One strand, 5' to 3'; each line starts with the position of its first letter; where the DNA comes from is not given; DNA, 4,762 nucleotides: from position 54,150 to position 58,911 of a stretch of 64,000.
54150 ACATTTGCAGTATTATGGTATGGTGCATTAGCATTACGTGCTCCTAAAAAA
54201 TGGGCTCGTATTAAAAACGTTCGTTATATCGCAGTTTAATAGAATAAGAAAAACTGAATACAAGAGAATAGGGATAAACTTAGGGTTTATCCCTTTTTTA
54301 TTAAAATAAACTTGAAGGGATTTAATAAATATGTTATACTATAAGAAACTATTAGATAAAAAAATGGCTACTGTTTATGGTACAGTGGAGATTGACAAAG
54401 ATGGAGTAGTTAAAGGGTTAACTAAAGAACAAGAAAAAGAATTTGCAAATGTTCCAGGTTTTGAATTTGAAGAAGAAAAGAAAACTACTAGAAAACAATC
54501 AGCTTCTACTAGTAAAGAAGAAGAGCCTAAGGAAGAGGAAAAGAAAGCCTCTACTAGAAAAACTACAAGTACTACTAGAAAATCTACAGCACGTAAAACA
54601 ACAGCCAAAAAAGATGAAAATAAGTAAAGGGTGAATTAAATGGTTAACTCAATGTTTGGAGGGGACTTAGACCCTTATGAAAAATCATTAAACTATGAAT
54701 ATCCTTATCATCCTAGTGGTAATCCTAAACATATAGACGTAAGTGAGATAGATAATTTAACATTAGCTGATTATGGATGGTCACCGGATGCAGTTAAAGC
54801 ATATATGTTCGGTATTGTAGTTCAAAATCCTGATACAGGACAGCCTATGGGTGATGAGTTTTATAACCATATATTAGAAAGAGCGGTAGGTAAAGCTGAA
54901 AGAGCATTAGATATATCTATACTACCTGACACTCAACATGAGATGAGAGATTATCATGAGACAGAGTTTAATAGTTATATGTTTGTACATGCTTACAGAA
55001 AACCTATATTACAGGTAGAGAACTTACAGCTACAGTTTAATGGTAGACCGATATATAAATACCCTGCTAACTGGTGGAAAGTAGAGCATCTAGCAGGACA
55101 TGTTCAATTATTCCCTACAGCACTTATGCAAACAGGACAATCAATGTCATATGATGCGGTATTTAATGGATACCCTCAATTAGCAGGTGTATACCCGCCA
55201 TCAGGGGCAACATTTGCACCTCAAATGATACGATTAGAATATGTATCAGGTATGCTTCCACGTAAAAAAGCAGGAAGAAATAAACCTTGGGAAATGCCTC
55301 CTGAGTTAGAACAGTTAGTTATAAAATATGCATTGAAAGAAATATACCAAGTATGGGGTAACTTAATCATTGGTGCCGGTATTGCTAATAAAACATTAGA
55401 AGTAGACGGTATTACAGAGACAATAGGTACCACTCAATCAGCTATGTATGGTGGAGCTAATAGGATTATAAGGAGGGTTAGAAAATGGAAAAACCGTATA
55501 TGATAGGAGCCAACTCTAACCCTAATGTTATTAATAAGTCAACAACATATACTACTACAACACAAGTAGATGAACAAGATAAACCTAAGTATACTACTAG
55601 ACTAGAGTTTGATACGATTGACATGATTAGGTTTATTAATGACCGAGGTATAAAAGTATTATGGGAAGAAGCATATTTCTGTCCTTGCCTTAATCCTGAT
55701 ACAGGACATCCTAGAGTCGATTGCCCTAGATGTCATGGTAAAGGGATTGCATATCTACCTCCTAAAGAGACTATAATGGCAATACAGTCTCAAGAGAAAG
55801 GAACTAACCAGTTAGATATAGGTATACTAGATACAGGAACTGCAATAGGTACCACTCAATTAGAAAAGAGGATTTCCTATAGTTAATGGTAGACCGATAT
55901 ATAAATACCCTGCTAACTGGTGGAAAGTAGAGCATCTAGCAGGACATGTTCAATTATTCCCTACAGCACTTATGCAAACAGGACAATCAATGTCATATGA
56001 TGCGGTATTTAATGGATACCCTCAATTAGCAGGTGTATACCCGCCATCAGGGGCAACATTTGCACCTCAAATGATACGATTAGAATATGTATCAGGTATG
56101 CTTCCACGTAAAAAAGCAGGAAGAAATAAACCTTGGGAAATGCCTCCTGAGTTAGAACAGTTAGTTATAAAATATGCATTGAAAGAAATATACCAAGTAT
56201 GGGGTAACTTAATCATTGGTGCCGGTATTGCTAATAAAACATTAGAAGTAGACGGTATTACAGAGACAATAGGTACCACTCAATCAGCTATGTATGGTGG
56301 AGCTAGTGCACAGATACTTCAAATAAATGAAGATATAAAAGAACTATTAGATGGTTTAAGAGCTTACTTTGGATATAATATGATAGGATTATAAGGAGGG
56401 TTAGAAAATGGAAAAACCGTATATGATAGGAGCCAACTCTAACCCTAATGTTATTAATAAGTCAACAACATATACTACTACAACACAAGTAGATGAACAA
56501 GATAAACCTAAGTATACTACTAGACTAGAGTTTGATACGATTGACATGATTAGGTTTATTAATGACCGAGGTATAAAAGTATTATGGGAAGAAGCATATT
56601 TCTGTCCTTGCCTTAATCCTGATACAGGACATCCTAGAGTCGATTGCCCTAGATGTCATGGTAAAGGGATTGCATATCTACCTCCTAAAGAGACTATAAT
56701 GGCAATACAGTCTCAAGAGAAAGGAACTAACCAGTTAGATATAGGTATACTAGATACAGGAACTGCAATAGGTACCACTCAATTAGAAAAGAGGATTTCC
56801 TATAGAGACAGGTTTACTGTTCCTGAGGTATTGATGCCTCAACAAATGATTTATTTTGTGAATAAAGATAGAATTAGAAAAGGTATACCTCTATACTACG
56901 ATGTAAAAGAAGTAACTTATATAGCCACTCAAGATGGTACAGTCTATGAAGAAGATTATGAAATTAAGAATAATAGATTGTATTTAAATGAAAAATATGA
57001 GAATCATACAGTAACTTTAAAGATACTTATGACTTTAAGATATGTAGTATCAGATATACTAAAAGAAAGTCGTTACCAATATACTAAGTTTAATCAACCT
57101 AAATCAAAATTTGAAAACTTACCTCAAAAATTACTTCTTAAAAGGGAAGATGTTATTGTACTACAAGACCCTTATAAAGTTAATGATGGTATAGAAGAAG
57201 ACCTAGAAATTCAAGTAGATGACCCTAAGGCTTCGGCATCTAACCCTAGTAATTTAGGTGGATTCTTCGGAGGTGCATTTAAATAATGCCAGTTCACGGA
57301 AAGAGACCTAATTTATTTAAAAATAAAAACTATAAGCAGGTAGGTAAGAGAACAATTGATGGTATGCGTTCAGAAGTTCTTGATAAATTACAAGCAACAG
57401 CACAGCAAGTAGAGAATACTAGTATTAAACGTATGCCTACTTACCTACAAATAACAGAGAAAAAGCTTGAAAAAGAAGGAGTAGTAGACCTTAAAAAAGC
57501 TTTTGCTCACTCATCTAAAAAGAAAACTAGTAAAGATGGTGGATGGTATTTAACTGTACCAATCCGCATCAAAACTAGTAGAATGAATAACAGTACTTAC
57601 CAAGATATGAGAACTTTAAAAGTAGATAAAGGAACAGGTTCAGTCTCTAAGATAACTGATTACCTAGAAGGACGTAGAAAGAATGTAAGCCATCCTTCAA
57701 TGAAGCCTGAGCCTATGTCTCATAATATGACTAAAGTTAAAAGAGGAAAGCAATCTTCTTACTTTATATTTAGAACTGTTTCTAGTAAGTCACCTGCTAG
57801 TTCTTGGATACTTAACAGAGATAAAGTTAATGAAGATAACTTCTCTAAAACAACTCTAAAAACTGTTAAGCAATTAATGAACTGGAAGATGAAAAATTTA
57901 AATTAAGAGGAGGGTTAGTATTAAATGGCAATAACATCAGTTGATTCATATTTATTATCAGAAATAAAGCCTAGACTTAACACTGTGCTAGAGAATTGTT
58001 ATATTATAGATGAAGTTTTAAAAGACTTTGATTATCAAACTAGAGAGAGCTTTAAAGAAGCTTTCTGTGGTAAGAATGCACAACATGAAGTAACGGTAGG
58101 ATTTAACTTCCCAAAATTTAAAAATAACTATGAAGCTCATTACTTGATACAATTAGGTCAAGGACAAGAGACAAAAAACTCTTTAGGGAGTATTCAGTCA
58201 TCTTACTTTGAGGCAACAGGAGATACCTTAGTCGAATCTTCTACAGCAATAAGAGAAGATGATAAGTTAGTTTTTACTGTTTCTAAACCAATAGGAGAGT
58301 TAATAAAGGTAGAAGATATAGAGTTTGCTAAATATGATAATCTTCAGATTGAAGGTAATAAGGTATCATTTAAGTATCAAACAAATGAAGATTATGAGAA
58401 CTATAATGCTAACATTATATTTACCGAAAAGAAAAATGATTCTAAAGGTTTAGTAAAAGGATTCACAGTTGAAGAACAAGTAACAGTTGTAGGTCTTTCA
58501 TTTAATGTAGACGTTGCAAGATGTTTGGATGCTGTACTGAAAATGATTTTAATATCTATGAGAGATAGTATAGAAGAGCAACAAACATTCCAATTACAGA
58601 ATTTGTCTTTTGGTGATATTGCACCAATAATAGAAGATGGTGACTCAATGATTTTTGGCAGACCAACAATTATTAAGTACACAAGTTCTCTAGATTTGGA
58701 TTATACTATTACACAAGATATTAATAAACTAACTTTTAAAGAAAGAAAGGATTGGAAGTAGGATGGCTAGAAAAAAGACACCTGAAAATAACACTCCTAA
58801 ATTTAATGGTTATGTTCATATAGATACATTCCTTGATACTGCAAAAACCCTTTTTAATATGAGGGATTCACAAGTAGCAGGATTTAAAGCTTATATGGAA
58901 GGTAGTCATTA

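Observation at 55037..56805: Tandem duplication (846 + 923 bp) inside the capsid-to-sheath connector genes; one copy has a 77-bp deletion, fusing and truncating ORFs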

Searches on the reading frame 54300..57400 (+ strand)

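Call 15: search_protein_families(library=phrogs, proteins=[L001:3341-4249:+])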
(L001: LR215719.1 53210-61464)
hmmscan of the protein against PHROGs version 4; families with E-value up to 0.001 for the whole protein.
L001:3341-4249:+ (302 aa): 2 families
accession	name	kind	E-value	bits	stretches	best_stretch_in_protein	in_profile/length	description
phrog_772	-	tail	1.6e-142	475.4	1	3-301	2-303/305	tail fiber protein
phrog_38131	-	unknown function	2.7e-21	76.3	1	269-302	1-34/34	-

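Call 16: search_protein_families(library=pfam, proteins=[L001:3341-4249:+], max_evalue=0.01)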
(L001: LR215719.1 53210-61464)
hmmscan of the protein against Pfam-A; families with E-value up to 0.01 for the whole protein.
L001:3341-4249:+ (302 aa): 0 families

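Call 17: search_solved_structures(query=L001:3341-4249:+, max_evalue=0.001)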
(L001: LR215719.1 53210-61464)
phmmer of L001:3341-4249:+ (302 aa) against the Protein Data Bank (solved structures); distinct sequences matched with E-value up to 0.001: 1.
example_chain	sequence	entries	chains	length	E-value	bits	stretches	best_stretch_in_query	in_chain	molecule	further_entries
8q01_b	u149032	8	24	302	2.7e-210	700.4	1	1-302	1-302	Adaptor protein | Putative neck protein | Neck protein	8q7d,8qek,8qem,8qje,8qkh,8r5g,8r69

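Call 53: search_dna_similar(query=L001:3341-4249:+, collection=phages, mode=protein, rows=spread, max_rows=30)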
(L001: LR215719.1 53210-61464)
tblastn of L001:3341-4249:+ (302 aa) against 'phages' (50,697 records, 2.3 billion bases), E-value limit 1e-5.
Records with a match: 755; places in all: 779; records where one place covers at least 80% of the query: 752.
Best place of each record, by identity: >=99% 198; 95-99% 36; 90-95% 1; 80-90% 84; 60-80% 64; <60% 372.
By first word of the organism name: Staphylococcus 341; Bacillus 243; Enterococcus 69; Listeria 55; Lactobacillus 26; Bacteroides 6; Brochothrix 4; Mammaliicoccus 3; Silviavirus 1; phage 1; and 6 more.
By host as written in the record: Staphylococcus aureus 112; - 68; Listeria monocytogenes 44; Staphylococcus sp. 27; Bacillus subtilis 26; Bacillus cereus 26; Staphylococcus carnosus TM300 22; Enterococcus faecalis 20; and 185 more.
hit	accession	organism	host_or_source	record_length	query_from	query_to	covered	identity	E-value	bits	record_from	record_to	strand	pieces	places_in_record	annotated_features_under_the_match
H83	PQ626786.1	Staphylococcus phage Zeno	Staphylococcus aureus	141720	1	302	100%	100.0%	0e+0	625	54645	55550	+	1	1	tail fiber protein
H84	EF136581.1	Staphylococcus phage 812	Staphylococcus aureus CCM 4028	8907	1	302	100%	100.0%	0e+0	625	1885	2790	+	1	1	hypothetical protein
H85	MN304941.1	Staphylococcus phage vB_SauH_IME522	Staphylococcus aureus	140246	1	302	100%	100.0%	0e+0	625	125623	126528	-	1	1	hypothetical protein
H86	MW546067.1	Staphylococcus phage PM28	-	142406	1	302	100%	100.0%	0e+0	625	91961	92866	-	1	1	hypothetical protein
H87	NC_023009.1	Staphylococcus aureus bacteriophage Sb-1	Staphylococcus aureus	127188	1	302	100%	100.0%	0e+0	625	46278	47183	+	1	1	orf081: tail fiber protein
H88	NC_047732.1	Staphylococcus phage IME-SA119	Staphylococcus aureus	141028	1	302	100%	100.0%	0e+0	625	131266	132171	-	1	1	hypothetical protein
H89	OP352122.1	Staphylococcus phage SAML-12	Staphylococcus aureus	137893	1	302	100%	100.0%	0e+0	625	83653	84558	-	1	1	hypothetical protein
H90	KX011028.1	Staphylococcus phage pSco-10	Staphylococcus cohnii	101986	1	302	100%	99.0%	0e+0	619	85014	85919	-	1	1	pSco10_109: hypothetical protein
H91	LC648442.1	Staphylococcus phage vB_SsapH-Golestan-105-M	Staphylococcus saprophyticus 105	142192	1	302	100%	98.7%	0e+0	619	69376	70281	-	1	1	hypothetical protein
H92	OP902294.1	Staphylococcus phage BSwM-KMM1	Staphylococcus aureus LKY-Strp01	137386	1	302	100%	94.4%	2e-162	596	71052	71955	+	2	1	hypothetical protein (x2)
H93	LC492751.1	Staphylococcus phage KSAP7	Staphylococcus aureus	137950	1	302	100%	87.2%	8e-148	581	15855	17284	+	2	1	hypothetical protein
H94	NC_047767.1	Staphylococcus phage vB_SscM-1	Staphylococcus sp.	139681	1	302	100%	84.2%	1e-172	535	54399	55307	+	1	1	tail fiber protein | ribosome_binding_site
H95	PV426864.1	Staphylococcus phage CIFT_MFB_MRSA21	Staphylococcus aureus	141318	1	249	82%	86.7%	1e-147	463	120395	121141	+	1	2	hypothetical protein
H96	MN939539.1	Listeria phage vB_Lino_VEfB7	Listeria innocua BE307/15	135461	4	302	99%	60.5%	8e-122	389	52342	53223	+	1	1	hypothetical protein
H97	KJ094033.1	Listeria phage LP-048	Listeria monocytogenes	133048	5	302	99%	60.4%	5e-121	387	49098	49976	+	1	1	hypothetical protein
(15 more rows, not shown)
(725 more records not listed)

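Call 58: get_annotated_region(hit=H93, flank=600)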
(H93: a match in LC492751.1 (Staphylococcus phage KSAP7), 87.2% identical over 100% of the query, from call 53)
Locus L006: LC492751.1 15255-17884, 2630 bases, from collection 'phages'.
description: Staphylococcus phage KSAP7 genomic DNA, compelete genome.
organism: Staphylococcus phage KSAP7 (NCBI taxid 2599601)
taxonomy: Viruses; Duplodnaviria; Heunggongvirae; Uroviricota; Caudoviricetes; Herelleviridae; Twortvirinae; Silviavirus
host: Staphylococcus aureus; source: -; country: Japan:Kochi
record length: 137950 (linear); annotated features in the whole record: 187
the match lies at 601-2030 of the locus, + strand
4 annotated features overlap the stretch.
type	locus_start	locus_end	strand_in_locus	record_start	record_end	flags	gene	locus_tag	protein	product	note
CDS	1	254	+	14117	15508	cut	-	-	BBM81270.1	putaive major capsid protein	orf18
CDS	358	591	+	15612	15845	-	-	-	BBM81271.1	hypothetical protein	orf19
CDS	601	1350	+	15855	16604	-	-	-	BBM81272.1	hypothetical protein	orf20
CDS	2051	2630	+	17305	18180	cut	-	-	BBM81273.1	putative capsid protein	orf21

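Call 59: get_annotated_region(hit=H95, flank=1500)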
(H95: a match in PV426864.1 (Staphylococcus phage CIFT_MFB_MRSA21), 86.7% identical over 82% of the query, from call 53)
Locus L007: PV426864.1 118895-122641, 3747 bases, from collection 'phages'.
description: Staphylococcus phage CIFT_MFB_MRSA21, complete genome.
organism: Staphylococcus phage CIFT_MFB_MRSA21 (NCBI taxid 3413923)
taxonomy: Viruses; Duplodnaviria; Heunggongvirae; Uroviricota; Caudoviricetes; Herelleviridae; Twortvirinae; Silviavirus
host: Staphylococcus aureus; source: sewage; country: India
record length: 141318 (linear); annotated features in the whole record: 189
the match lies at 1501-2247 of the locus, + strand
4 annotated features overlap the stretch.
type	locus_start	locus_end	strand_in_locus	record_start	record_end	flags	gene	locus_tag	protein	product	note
CDS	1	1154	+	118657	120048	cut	-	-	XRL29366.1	major capsid protein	-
CDS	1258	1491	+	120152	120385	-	-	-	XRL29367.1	hypothetical protein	-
CDS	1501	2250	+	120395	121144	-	-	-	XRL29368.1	hypothetical protein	-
CDS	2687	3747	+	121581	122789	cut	-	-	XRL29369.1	hypothetical protein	-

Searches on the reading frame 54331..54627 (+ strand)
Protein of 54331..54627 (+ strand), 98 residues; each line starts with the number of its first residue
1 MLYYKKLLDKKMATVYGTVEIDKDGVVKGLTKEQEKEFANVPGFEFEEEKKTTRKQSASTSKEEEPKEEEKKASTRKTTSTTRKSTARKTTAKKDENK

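Call 15: search_protein_families(library=phrogs, proteins=[window:54331-54627:+])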
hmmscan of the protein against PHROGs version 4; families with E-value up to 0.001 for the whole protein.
window:54331-54627:+ (98 aa): 2 families
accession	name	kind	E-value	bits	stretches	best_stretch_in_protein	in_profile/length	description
phrog_1205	-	unknown function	2.5e-28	99.5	1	1-96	1-83/83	-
phrog_9462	-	unknown function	1.5e-06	29.7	1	10-77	11-79/120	-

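Call 16: search_protein_families(library=pfam, proteins=[window:54331-54627:+], max_evalue=0.01)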
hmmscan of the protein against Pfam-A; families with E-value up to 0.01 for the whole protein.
window:54331-54627:+ (98 aa): 1 family
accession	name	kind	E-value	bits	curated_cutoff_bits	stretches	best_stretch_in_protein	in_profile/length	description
PF24040.1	DUF7349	-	2e-21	75.9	27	1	4-53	1-50/50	Domain of unknown function (DUF7349)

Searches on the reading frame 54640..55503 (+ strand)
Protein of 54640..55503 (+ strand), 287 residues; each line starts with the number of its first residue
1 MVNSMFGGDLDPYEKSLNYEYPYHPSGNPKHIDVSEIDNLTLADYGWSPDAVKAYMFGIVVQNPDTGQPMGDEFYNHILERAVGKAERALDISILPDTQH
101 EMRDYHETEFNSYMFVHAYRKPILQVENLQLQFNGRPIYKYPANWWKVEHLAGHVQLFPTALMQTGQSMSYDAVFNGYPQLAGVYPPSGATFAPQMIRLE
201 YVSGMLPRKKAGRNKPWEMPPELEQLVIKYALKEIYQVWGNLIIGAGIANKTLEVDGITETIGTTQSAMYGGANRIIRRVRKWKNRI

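Call 29: find_encoding_contigs(protein=window:54640-55503:+, flank=3000, max_places=10)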
Protein window:54640-55503:+ (287 aa): no gene with exactly this product is on record in the collection.

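Call 43: list_cluster_members(proteins=[window:54640-55503:+, window:55485-55886:+, window:55972-56394:+, window:8798-9076:+, window:9509-9781:+, window:9958-10227:+, window:11060-11494:-, window:12163-12594:-, window:10824-11060:-])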
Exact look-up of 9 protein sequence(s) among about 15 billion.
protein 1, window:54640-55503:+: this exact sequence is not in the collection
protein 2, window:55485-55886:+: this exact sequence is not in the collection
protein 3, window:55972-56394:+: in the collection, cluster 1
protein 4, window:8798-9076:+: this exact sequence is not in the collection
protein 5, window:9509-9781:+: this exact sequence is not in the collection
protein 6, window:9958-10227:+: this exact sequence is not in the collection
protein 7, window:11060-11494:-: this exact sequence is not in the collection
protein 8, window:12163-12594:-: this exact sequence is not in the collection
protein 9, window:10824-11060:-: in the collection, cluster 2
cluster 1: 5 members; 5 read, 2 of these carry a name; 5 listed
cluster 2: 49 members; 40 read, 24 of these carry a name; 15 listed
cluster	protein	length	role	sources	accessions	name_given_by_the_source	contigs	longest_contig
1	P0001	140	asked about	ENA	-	-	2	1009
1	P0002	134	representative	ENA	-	-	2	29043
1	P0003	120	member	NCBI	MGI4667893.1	hypothetical protein ACR2YZ_28980, partial [Klebsiella pneumoniae]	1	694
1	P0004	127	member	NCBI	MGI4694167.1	hypothetical protein ACR2XS_26245, partial [Klebsiella pneumoniae]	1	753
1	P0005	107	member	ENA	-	-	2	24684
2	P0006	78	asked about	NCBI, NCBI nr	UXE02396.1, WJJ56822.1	hypothetical protein vBSAP01_031 [Staphylococcus phage vB_SAP01] | hypothetical protein Biyabedamokiny1_00043 [Staphylococcus phage Biyabeda-mokiny_1]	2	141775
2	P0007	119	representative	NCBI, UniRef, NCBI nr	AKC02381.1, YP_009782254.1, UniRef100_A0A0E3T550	hypothetical protein QLX43_gp053 [Staphylococcus phage IME-SA1] | Uncharacterized protein n=1 Tax=Staphylococcus phage IME-SA1 TaxID=1610830 ...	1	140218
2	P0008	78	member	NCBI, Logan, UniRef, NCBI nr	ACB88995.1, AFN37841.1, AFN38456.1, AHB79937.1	hypothetical protein [Staphylococcus phage Stab21] | BofL n=6 Tax=Kayvirus TaxID=1857843 RepID=A0A0D3MUS5_9CAUD | hypothetical protein CPT_phageK_gp022 [Staphylococcus phage K]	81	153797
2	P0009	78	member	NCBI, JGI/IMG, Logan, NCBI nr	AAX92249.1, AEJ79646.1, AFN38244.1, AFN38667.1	hypothetical protein QCF18_10015 [Staphylococcus aureus] | hypothetical protein | hypothetical protein [Staphylococcus aureus]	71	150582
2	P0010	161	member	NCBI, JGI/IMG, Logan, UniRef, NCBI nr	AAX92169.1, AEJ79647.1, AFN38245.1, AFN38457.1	hypothetical protein [Staphylococcus phage Stab21] | hypothetical protein | UboC n=17 Tax=Kayvirus TaxID=1857843 RepID=I6WKP4_9CAUD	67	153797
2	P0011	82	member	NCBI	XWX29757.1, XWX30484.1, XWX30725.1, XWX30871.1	hypothetical protein WOJGOHIN_CDS0049 [Staphylococcus phage PG-2021_87]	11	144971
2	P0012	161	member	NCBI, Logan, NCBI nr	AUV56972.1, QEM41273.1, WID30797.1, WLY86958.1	hypothetical protein LM12_0208 [Staphylococcus phage vB_SauM_LM12]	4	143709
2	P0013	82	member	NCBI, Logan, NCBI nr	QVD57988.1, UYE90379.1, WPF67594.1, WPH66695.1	hypothetical protein BT3_027 [Staphylococcus phage BT3]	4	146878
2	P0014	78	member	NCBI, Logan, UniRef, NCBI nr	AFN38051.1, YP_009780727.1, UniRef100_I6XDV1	BofL [Staphylococcus phage A3R] | BofL n=1 Tax=Staphylococcus phage A3R TaxID=1195077 RepID=I6XDV1_9CAUD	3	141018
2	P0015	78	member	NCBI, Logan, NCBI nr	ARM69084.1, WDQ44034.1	BofL [Staphylococcus phage vB_Sau_CG]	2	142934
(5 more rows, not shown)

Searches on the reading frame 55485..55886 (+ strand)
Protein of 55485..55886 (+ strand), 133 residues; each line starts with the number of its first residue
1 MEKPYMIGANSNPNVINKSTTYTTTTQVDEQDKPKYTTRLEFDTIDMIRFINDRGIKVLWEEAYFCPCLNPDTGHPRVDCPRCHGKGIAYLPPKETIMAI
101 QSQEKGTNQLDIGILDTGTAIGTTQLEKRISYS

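Call 30: find_encoding_contigs(protein=window:55485-55886:+, flank=3000, max_places=10)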
Protein window:55485-55886:+ (133 aa): no gene with exactly this product is on record in the collection.

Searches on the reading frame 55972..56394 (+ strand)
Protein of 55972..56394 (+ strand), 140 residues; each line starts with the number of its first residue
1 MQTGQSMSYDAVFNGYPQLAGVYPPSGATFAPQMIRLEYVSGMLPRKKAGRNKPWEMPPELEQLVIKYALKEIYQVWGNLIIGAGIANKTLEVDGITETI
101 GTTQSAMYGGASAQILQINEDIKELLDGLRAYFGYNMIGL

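Call 44: find_encoding_contigs(protein=window:55972-56394:+, flank=5000, max_places=10)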
Protein window:55972-56394:+ (140 aa): 2 contigs read that carry it; 2 places shown.
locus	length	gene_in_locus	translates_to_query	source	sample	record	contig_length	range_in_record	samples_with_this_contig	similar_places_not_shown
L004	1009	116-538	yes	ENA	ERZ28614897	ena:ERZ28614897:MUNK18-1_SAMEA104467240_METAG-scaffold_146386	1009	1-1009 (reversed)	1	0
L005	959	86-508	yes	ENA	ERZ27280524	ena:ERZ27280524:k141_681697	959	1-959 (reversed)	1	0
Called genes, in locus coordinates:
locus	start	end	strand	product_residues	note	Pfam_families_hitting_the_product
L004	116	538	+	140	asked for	-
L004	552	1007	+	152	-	?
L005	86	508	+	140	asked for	-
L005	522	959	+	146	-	?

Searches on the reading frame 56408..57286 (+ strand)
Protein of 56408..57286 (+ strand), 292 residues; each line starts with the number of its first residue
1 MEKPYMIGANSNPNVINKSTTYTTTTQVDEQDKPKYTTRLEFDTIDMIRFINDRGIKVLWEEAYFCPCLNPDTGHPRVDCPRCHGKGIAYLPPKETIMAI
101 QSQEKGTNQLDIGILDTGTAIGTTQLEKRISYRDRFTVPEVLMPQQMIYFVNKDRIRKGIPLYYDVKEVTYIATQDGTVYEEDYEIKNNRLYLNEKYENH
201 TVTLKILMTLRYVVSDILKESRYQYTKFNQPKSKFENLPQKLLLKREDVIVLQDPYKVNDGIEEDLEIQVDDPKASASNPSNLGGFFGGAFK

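Call 15: search_protein_families(library=phrogs, proteins=[window:56408-57286:+])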
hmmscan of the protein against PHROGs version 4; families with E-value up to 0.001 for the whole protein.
window:56408-57286:+ (292 aa): 1 family
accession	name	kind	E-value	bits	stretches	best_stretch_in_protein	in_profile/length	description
phrog_1004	-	head and packaging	1.5e-113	379.5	1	26-290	2-262/263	virion structural protein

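Call 16: search_protein_families(library=pfam, proteins=[window:56408-57286:+], max_evalue=0.01)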
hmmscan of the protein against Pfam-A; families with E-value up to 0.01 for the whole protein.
window:56408-57286:+ (292 aa): 0 families

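Call 18: search_solved_structures(query=window:56408-57286:+, max_evalue=0.001)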
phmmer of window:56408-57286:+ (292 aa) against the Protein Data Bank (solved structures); distinct sequences matched with E-value up to 0.001: 1.
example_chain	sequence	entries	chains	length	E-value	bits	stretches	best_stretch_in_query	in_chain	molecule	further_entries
8q01_S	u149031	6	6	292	2.6e-199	663.4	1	1-292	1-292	Capsid protein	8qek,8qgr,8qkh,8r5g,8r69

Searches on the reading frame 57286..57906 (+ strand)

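Call 15: search_protein_families(library=phrogs, proteins=[window:57286-57906:+])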
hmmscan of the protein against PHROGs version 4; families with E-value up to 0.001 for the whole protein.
window:57286-57906:+ (206 aa): 3 families
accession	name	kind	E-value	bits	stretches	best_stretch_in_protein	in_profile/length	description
phrog_1127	-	unknown function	3.3e-95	318.7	1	2-205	2-207/208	-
phrog_17976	-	unknown function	9.9e-22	78.6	1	14-192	15-207/228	-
phrog_16819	-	unknown function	9.6e-15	55.7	1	66-175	88-205/239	-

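Call 16: search_protein_families(library=pfam, proteins=[window:57286-57906:+], max_evalue=0.01)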
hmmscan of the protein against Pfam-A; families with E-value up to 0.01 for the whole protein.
window:57286-57906:+ (206 aa): 0 families

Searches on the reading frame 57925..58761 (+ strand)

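Call 15: search_protein_families(library=phrogs, proteins=[window:57925-58761:+])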
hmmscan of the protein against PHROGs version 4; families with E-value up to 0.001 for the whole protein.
window:57925-58761:+ (278 aa): 1 family
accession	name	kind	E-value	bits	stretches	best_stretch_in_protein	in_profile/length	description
phrog_1000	-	unknown function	1.4e-122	409.5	1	2-278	1-280/280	-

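Call 16: search_protein_families(library=pfam, proteins=[window:57925-58761:+], max_evalue=0.01)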
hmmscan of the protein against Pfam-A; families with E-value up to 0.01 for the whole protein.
window:57925-58761:+ (278 aa): 1 family
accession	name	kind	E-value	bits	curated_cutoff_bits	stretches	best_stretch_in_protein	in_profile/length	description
PF23932.1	SP10_terminator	-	2.1e-122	408.3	27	1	1-277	1-278/279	Phage termination protein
